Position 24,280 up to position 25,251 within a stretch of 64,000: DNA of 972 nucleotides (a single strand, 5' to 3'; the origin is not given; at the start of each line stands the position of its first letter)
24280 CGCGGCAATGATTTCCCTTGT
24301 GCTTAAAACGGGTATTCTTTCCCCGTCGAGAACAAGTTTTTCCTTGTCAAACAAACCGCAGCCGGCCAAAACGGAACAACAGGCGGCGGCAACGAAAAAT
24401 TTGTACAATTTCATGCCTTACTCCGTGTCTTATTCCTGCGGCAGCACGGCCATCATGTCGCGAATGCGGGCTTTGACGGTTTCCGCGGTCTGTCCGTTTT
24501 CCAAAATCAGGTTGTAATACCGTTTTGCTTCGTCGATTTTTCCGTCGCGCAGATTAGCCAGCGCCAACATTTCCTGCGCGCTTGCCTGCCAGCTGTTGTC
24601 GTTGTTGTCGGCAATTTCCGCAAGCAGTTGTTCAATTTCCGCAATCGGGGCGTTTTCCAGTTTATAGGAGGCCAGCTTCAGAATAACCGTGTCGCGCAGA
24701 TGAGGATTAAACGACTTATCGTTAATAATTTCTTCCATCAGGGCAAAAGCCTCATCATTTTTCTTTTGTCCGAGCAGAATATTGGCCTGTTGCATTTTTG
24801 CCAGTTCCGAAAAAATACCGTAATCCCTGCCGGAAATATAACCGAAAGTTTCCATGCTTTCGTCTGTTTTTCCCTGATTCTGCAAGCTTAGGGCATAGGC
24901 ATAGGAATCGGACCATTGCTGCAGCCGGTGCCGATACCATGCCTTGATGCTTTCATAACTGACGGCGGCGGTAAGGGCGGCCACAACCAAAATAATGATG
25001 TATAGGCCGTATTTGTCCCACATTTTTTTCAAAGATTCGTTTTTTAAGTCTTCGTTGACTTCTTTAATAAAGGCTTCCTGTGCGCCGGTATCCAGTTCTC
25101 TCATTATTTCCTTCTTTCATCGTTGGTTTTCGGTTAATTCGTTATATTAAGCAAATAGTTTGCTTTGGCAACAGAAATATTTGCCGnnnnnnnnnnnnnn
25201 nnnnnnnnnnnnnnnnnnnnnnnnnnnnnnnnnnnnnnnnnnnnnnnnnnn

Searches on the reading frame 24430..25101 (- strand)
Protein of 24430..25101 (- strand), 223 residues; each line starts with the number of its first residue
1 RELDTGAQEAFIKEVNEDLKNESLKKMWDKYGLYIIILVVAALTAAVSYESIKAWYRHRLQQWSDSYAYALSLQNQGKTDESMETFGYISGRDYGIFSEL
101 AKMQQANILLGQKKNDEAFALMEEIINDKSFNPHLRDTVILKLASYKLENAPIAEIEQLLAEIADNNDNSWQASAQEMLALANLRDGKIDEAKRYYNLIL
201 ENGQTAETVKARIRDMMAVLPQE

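Call 47: search_protein_families(library=pfam, proteins=[window:24430-25101:-], max_evalue=0.00001)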
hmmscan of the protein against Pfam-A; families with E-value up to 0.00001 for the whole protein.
window:24430-25101:- (223 aa): 1 family
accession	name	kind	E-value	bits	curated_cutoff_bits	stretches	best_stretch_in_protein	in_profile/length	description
PF09976.15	TPR_21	-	5e-12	46.4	25.5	1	25-211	1-186/193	Tetratricopeptide repeat-like domain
